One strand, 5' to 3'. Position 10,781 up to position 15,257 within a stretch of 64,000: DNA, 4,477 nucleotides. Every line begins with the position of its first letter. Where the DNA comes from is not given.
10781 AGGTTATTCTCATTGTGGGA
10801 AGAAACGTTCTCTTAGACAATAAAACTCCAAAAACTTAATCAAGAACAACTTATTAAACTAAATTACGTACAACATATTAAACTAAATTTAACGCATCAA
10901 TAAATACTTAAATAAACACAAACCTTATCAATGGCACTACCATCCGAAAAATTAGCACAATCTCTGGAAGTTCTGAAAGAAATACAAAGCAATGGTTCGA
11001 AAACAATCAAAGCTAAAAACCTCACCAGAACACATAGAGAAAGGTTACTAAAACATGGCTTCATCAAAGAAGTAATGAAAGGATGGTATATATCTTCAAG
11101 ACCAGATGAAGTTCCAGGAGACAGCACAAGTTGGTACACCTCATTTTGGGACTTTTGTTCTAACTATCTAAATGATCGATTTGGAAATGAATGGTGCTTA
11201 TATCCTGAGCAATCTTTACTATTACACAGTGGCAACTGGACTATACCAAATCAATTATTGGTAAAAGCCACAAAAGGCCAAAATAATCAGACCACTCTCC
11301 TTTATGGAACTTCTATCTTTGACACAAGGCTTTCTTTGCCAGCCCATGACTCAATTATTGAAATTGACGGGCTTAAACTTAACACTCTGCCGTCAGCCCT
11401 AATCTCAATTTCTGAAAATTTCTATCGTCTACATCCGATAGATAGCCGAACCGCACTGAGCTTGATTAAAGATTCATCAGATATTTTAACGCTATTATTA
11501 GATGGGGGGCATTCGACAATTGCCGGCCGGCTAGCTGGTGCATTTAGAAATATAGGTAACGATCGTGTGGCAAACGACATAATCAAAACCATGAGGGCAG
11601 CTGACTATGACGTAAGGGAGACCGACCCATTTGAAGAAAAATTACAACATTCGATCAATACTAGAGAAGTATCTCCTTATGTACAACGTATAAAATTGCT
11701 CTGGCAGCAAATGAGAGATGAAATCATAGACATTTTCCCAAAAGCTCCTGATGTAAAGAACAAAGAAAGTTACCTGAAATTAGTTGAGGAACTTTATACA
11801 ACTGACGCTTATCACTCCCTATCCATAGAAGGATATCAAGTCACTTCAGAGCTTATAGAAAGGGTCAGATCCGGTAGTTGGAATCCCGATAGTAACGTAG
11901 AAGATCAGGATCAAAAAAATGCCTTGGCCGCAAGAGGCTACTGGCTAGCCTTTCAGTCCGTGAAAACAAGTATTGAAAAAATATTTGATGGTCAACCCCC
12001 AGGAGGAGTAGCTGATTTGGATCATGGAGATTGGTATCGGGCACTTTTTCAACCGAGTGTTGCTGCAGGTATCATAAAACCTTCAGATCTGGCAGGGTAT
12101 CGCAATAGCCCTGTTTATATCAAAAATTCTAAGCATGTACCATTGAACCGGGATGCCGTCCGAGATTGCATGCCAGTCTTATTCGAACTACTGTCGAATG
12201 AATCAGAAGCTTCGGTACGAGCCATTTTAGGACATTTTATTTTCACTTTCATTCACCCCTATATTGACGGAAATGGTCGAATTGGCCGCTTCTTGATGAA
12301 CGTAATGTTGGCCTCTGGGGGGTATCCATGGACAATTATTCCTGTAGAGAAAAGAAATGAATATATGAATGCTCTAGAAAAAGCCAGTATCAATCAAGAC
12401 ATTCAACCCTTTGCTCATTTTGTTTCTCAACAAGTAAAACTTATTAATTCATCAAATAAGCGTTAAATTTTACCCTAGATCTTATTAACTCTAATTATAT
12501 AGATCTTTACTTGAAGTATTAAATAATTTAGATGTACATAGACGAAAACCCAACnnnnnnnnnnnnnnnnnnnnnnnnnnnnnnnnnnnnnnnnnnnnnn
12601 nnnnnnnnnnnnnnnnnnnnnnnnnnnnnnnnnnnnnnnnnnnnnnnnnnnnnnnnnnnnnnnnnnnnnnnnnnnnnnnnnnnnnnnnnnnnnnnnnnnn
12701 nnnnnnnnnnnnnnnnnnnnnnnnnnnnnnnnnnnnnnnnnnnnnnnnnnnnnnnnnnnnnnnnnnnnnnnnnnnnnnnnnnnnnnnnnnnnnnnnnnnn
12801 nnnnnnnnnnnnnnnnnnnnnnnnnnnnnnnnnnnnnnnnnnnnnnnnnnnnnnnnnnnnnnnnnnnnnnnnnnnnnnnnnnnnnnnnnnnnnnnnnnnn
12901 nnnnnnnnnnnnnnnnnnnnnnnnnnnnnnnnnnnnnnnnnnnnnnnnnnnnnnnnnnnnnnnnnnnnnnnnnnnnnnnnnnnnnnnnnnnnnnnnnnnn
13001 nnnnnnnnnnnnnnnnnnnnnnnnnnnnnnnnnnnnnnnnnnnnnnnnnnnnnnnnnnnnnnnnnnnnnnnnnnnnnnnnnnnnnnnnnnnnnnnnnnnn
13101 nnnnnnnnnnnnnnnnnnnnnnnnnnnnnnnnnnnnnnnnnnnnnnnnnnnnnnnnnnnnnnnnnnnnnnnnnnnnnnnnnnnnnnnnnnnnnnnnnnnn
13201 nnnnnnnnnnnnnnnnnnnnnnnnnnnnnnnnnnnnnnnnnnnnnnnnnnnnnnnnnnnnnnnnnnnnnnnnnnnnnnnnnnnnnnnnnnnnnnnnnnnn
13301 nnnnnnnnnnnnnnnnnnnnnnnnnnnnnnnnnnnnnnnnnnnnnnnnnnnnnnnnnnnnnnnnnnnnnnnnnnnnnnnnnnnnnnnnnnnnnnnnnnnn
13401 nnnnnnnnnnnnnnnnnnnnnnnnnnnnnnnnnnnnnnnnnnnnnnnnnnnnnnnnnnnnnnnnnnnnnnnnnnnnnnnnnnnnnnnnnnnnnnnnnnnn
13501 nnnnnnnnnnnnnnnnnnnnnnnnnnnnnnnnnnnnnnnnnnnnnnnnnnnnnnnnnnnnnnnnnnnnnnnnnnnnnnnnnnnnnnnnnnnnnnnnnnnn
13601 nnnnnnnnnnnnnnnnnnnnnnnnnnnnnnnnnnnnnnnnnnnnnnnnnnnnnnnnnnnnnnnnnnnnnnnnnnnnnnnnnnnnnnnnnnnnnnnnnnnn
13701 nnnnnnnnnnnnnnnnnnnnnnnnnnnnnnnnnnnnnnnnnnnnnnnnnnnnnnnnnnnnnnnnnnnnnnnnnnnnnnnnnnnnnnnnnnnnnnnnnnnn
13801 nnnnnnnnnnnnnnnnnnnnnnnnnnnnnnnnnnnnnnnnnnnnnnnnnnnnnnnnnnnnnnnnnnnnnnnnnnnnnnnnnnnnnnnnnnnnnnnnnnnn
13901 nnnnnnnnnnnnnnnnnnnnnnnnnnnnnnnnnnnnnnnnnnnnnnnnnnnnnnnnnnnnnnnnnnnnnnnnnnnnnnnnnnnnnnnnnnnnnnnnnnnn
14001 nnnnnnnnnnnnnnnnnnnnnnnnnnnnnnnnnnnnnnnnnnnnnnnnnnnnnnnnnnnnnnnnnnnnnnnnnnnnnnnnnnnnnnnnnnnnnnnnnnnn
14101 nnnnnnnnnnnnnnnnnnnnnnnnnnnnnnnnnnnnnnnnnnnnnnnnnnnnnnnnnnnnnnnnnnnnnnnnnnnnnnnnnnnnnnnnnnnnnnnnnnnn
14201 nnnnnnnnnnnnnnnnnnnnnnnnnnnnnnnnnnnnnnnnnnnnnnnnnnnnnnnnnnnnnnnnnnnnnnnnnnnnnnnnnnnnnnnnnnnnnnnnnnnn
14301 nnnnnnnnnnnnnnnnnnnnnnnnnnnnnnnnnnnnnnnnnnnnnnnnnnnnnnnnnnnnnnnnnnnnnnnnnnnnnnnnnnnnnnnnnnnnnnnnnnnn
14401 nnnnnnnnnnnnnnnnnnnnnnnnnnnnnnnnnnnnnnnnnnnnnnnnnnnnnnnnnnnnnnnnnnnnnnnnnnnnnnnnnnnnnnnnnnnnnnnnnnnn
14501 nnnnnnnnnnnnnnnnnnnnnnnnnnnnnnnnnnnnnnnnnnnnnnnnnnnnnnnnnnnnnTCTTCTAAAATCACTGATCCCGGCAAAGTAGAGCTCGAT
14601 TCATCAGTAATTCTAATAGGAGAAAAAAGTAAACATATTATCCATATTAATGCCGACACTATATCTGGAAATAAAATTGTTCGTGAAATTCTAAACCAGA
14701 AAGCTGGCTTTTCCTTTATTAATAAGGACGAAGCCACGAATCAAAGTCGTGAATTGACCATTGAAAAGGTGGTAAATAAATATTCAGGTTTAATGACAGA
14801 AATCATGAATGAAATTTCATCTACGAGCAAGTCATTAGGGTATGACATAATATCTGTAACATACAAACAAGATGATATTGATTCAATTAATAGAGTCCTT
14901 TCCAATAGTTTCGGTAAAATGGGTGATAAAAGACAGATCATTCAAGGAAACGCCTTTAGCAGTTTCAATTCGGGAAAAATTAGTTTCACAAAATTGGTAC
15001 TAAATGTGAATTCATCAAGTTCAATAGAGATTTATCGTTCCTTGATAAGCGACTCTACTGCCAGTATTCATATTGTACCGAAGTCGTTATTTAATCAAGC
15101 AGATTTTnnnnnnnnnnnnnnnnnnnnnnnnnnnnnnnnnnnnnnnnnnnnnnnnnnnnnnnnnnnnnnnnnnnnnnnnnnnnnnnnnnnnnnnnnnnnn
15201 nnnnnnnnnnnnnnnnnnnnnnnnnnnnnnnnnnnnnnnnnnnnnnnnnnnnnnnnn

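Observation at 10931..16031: Cargo module 1: class II Fic enzyme with an unusual AbiEi-like N-terminal extension, paired with a 1158-aa membrane-anchored helical-repeat giant with no enzymatic motif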

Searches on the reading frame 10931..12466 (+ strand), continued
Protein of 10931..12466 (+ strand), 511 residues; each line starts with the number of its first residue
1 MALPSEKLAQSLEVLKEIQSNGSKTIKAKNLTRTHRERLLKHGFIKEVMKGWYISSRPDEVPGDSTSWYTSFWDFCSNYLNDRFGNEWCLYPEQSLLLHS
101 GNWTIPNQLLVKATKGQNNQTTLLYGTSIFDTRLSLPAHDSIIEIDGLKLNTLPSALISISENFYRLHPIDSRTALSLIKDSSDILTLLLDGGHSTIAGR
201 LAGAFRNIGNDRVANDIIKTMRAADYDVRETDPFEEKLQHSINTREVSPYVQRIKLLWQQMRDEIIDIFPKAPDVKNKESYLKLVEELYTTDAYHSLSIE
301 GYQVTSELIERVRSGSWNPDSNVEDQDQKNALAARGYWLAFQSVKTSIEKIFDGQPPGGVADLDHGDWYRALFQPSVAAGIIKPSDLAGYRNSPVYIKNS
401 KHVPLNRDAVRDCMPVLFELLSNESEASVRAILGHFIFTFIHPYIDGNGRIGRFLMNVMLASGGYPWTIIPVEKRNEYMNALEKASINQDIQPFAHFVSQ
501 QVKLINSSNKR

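Call 55: fold_search(model_id=the predicted structure, library=pdb)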
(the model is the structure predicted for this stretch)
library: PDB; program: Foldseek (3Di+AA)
matches with E <= 10: 385; with E <= 0.001: 44
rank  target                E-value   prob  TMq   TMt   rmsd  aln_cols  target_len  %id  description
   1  6i7i                  4.9e-09  1.00  0.37  0.56  19.1       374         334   21  Crystal structure of dimeric FICD mutant K256A complexed with MgATP (released 2019-09-25)
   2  9yz5_A                7.0e-09  1.00  0.38  0.57  19.4       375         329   20  human FicD bound with farnesyl pyrophosphate (released 2026-02-25)
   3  6zmd_B                1.2e-08  1.00  0.37  0.55  19.9       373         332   22  Crystal structure of HYPE covalently tethered to BiP bound to AMP-PNP (released 2021-04-14)
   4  4u0z_B                1.6e-08  1.00  0.37  0.56  18.9       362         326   20  Eukaryotic Fic Domain containing protein with bound APCPP (released 2014-12-10)
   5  4u0z_H                1.6e-08  1.00  0.36  0.57  19.5       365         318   20  Eukaryotic Fic Domain containing protein with bound APCPP (released 2014-12-10)
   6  4u0z_G                1.6e-08  1.00  0.36  0.56  18.8       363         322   20  Eukaryotic Fic Domain containing protein with bound APCPP (released 2014-12-10)
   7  4u0z_C                1.8e-08  1.00  0.36  0.55  18.8       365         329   20  Eukaryotic Fic Domain containing protein with bound APCPP (released 2014-12-10)
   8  6i7g_B                1.8e-08  1.00  0.36  0.52  19.3       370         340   21  Crystal structure of dimeric wild type FICD complexed with ATP (released 2019-09-25)
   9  4u0z_A                2.0e-08  1.00  0.36  0.56  18.7       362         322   19  Eukaryotic Fic Domain containing protein with bound APCPP (released 2014-12-10)
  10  4u0z_E                2.0e-08  1.00  0.36  0.55  18.7       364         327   20  Eukaryotic Fic Domain containing protein with bound APCPP (released 2014-12-10)
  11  4u0z_F                2.1e-08  1.00  0.36  0.56  18.8       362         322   20  Eukaryotic Fic Domain containing protein with bound APCPP (released 2014-12-10)
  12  6i7l                  2.2e-08  1.00  0.37  0.55  15.2       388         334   20  Crystal structure of monomeric FICD mutant L258D complexed with MgAMP-PNP (released 2019-09-25)
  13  6i7k                  2.3e-08  1.00  0.36  0.54  15.3       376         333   19  Crystal structure of monomeric FICD mutant L258D complexed with MgATP (released 2019-09-25)
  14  4u0z_D                2.6e-08  1.00  0.36  0.56  18.7       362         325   20  Eukaryotic Fic Domain containing protein with bound APCPP (released 2014-12-10)
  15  4u0s_B                3.7e-08  1.00  0.36  0.55  18.9       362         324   20  Structure of Eukaryotic fic domain containing protein with ADP (released 2014-12-10)
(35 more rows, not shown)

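Call 57: search_protein_families(library=pfam, alignment_id=A2, max_evalue=5)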
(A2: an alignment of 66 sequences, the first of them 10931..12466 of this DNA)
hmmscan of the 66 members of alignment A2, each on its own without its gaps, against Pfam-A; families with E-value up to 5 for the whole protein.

A. member 1, window:10931-12466:+ (511 aa): 1 family
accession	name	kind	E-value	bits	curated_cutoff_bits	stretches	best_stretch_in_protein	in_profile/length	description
PF02661.23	Fic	-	1.4e-10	42.3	24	1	388-460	21-93/93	Fic/DOC family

B. families by the number of members that match (of 66 scanned): 15 families
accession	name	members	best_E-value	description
PF02661.23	Fic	66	2.9e-14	Fic/DOC family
PF18495.6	VbhA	30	0.019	Antitoxin VbhA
PF14407.11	Frankia_peptide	9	0.017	Ribosomally synthesized peptide prototyped by Frankia Franean1_4349.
PF13646.12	HEAT_2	3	0.039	HEAT repeats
PF25308.1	Rgr-1_C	2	0.056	Rgr-1, C-terminal domain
PF13907.11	CHD1-like_C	2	0.064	Chromodomain-helicase-DNA-binding protein 1-like, C-terminal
PF17310.7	DUF5357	2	0.11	Family of unknown function (DUF5357)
PF01798.23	Nop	1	0.034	snoRNA binding domain, fibrillarin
PF22181.1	TarS_linker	1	0.082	Glycosyl transferase TarS linker domain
PF03958.22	Secretin_N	1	0.18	Bacterial type II/III secretion system short domain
PF00159.23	Hormone_3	1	0.19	Pancreatic hormone peptide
PF17243.7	POTRA_TamA_1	1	0.23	POTRA domain TamA domain 1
PF24388.1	Permuted_GreAB-C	1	0.24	Permuted GreAB-C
PF24744.1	CARF-assoc_HTH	1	0.25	CARF-associated HTH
PF11899.13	DUF3419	1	0.28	Protein of unknown function (DUF3419)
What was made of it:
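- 11816..11833 (+): Inhibitory-helix motif SLSIEG (aa 296-301). 30/66 members weakly hit the VbhA antitoxin model (call 57).
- On Class II Fic proteins: 30/66 members hit the VbhA model weakly (call 57).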

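Call 86: search_protein_families(library=phrogs, proteins=[window:10931-12466:+], max_evalue=0.001)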
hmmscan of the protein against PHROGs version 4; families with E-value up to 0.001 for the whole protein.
window:10931-12466:+ (511 aa): 4 families
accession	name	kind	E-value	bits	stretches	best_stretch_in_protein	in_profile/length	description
phrog_5978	-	unknown function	9.8e-19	68.6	1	392-503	141-268/364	-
phrog_11900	-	unknown function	1.2e-17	65.2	1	390-500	98-215/230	-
phrog_23170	-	unknown function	3.4e-07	31.1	1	386-502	60-188/191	-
phrog_13548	-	unknown function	1.7e-05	25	1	389-465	144-225/379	-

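Call 88: find_related_loci(query=A2, collection=genome_contigs, flank=10000)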
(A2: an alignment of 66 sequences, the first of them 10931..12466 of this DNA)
Query A2 (511 aa) in genome_contigs; peptide patterns used: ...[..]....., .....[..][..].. (x = any residue, [..] = any of these).
600 stretches matched a pattern (row limit reached: there are more); 591 encode a relative of the query (tblastn E <= 1e-3); the best 80 are kept; 80 distinct loci.
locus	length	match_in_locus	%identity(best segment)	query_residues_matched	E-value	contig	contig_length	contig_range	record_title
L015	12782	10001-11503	66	4-502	0e+0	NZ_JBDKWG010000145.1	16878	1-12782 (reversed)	Reichenbachiella sp. MALMAid0571 k141_79, whole genome shotgun sequence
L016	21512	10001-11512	64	1-502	0e+0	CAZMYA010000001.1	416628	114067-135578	MAG TPA_asm: uncultured Ignavibacterium sp. isolate SRP290908_co1_68 genome assembly, contig: NODE_4_length_416628_cov_3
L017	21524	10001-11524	62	1-503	0e+0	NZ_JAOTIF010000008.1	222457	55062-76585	Paraflavisolibacter caeni strain LB-8 LB-8_scaffold8, whole genome shotgun sequence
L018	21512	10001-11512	61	1-503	0e+0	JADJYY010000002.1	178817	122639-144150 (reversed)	MAG: Hydrogenophilales bacterium isolate Lyne_18-Q3-R50-59_BATAC.79 tig00011185-10-1770270, whole genome shotgun sequenc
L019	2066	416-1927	61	1-503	0e+0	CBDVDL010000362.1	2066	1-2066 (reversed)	MAG TPA_asm: uncultured Alphaproteobacteria bacterium isolate SRR21487743_binner12_Refined_11 genome assembly, contig: E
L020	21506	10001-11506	63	1-500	0e+0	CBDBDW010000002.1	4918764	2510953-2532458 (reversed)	MAG: Gammaproteobacteria bacterium isolate 554e3a7e-5989-4f2a-9094-f6ca052332fc genome assembly, contig: contig_2, whole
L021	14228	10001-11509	61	1-502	0e+0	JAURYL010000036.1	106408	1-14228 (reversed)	MAG: Pseudomonadota bacterium isolate E2_concoct.bin.75 E2_k141_52094, whole genome shotgun sequence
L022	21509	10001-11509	62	1-502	0e+0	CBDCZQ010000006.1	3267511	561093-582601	MAG: Methylococcales bacterium isolate a3c75e74-b302-450f-87e0-474c3d024c4a genome assembly, contig: contig_6, whole gen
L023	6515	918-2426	60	1-502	0e+0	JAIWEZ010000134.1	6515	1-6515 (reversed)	MAG: Gammaproteobacteria bacterium isolate JL_RS_05_13 NODE_3942_length_6515_cov_1.054790, whole genome shotgun sequence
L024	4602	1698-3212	61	1-503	0e+0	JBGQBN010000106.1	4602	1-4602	MAG: Terriglobia bacterium isolate OBJ2_061818_110_63 k141_2912129_length_4602_cov_19.0000, whole genome shotgun sequenc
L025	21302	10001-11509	59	1-502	0e+0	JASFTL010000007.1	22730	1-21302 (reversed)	MAG: Desulfobacterales bacterium isolate D1103U20metaG_Bin_528 D1103U20metaG_FD_scaffold_441_c1, whole genome shotgun se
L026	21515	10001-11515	61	1-503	0e+0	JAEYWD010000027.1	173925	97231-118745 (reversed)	MAG: Bacteroidetes bacterium isolate OH_CBlB_256 k127_1125050, whole genome shotgun sequence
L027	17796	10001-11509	60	1-502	0e+0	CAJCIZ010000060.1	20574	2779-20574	Myxococcales bacterium isolate BOG_genome_mining.99 genome assembly, contig: k141_13371158, whole genome shotgun sequenc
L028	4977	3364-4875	62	1-502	0e+0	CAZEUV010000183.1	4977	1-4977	MAG TPA_asm: uncultured Maribacter sp. isolate SRP128015_co1_88 genome assembly, contig: NODE_30659_length_4977_cov_8.67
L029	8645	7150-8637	60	1-494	0e+0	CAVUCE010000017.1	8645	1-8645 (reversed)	MAG: uncultured Ignavibacteriales bacterium isolate MFD02923.bin.1.91 genome assembly, contig: contig_5531, whole genome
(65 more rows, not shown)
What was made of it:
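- At least 591 species carry a full-length relative (call 88).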

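Call 104: find_related_loci(query=A2, collection=viral_contigs, flank=10000)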
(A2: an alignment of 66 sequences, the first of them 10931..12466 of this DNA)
Query A2 (511 aa) in viral_contigs; peptide patterns used: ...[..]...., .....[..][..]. (x = any residue, [..] = any of these).
424 stretches matched a pattern; 286 encode a relative of the query (tblastn E <= 1e-3); the best 80 are kept; 80 distinct loci.
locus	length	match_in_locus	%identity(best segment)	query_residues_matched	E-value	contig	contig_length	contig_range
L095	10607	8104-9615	60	1-503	0e+0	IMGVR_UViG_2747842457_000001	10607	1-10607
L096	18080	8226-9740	53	1-502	0e+0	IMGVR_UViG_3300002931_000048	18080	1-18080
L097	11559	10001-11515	52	1-503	0e+0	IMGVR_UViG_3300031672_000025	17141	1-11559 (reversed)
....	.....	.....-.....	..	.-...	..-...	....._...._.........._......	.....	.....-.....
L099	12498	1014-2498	51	1-499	9e-167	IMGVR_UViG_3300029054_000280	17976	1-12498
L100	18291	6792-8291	47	5-502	1e-149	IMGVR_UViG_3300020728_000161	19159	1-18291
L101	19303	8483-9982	46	5-502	4e-148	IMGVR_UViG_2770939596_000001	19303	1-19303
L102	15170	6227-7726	46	5-502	7e-148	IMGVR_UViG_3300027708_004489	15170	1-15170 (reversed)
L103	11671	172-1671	46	5-502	7e-148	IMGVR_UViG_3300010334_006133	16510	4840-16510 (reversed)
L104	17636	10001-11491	44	5-502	2e-137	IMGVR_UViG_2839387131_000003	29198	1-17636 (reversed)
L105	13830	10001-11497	44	4-504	2e-127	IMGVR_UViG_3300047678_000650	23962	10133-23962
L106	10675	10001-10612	28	251-486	4e-15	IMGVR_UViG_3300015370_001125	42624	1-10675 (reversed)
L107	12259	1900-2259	38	385-502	2e-14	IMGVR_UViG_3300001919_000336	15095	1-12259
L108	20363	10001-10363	36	386-502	3e-13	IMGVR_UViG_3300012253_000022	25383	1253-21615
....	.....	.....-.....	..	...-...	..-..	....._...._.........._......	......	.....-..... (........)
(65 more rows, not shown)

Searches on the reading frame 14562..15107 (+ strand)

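Call 34: search_protein_families(library=pfam, proteins=[window:14562-15107:+], max_evalue=10)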
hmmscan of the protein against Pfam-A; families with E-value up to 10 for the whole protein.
seq(182 aa): 1 family
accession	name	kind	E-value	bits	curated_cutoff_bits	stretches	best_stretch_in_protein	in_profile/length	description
PF07486.17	Hydrolase_2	-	0.01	16.9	27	1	109-165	15-64/100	Cell Wall Hydrolase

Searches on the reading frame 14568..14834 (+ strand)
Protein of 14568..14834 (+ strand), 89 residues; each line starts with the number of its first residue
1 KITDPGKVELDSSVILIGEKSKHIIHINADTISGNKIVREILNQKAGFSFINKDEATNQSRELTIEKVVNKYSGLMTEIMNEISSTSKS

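Call 69: search_solved_structures(query=A4, max_evalue=10, show_alignments=2)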
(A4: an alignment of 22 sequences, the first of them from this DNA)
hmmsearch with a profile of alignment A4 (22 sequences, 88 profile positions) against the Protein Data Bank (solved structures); distinct sequences matched with E-value up to 10: 14.
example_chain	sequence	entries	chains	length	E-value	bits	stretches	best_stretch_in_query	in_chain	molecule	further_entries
7bst_A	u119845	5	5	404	0.00045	23.2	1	60-85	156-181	Type-1 restriction enzyme EcoR124II specificity protein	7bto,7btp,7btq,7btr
1go3_E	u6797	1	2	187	0.00066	22.6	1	5-57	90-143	DNA-DIRECTED RNA POLYMERASE SUBUNIT E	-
3gu0_A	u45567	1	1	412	0.02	17.9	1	34-65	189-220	Trigger factor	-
3gty_X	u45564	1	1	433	0.021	17.8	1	34-65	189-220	Trigger factor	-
6j0a_Q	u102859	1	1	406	0.023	17.7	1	34-65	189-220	Trigger factor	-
2etn_A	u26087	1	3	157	0.077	16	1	14-69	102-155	anti-cleavage anti-GreA transcription factor Gfh1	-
7fax_A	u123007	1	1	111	0.14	15.2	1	5-47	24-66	TbLW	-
2f23_A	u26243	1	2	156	0.15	15.1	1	14-69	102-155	Anti-cleavage anti-greA transcription factor gfh1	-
7xgw_F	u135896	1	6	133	0.23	14.5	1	6-47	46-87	Transcription elongation factor s-II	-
2eul_A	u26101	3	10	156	0.26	14.3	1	14-69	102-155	anti-cleavage anti-GreA transcription factor Gfh1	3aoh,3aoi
4wqt_X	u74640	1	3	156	0.34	13.9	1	14-69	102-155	RNA cleavage stimulating factor (GreA/Gfh1 chimeric protein Gre-C1)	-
2y0s_E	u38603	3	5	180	0.43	13.6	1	11-60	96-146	RNA POLYMERASE SUBUNIT 4 | DNA-DIRECTED RNA POLYMERASE | RNA POLYMERASE SUBUNIT 7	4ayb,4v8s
2pmz_E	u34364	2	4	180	0.49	13.4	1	11-60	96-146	DNA-directed RNA polymerase subunit E | DNA-directed RNA polymerase, subunit E' (RpoE1)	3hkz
2waq_E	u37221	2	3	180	0.49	13.4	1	11-60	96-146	DNA-DIRECTED RNA POLYMERASE RPO7 SUBUNIT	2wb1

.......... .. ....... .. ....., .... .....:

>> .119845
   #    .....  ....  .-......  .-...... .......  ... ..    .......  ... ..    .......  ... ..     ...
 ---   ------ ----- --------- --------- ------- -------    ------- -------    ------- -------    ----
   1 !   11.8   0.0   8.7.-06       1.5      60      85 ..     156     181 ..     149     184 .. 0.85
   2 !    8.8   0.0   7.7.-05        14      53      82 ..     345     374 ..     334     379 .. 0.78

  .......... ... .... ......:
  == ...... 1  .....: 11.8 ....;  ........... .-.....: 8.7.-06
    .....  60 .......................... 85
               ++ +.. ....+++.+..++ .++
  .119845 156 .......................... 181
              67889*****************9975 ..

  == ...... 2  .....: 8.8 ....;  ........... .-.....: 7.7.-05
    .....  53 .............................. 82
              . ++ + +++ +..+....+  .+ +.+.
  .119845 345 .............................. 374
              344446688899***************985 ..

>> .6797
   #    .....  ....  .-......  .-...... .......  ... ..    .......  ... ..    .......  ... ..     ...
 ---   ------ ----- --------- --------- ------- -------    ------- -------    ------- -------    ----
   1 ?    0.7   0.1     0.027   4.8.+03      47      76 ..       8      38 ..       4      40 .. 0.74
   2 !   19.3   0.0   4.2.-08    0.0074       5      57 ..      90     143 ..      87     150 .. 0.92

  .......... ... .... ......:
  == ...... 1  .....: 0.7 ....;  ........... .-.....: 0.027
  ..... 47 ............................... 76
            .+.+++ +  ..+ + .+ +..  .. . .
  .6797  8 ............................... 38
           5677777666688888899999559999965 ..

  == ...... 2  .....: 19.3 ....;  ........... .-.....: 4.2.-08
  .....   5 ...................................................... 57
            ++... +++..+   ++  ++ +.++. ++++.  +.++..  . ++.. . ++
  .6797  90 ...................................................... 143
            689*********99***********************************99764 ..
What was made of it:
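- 14586..14777 (+): Small beta-rich domain (aa 678-741), assigned as GreA/B C-terminal-like. PDB profile hits to Gfh1 C-terminal domains at E 0.08-0.3 (call 69).
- On TPR-GreA/B-C-PIN conflict system (PF20698 family): A PDB profile search hits Gfh1 C-terminal domains at E 0.08-0.3 and trigger factor at E 0.02 (call 69).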
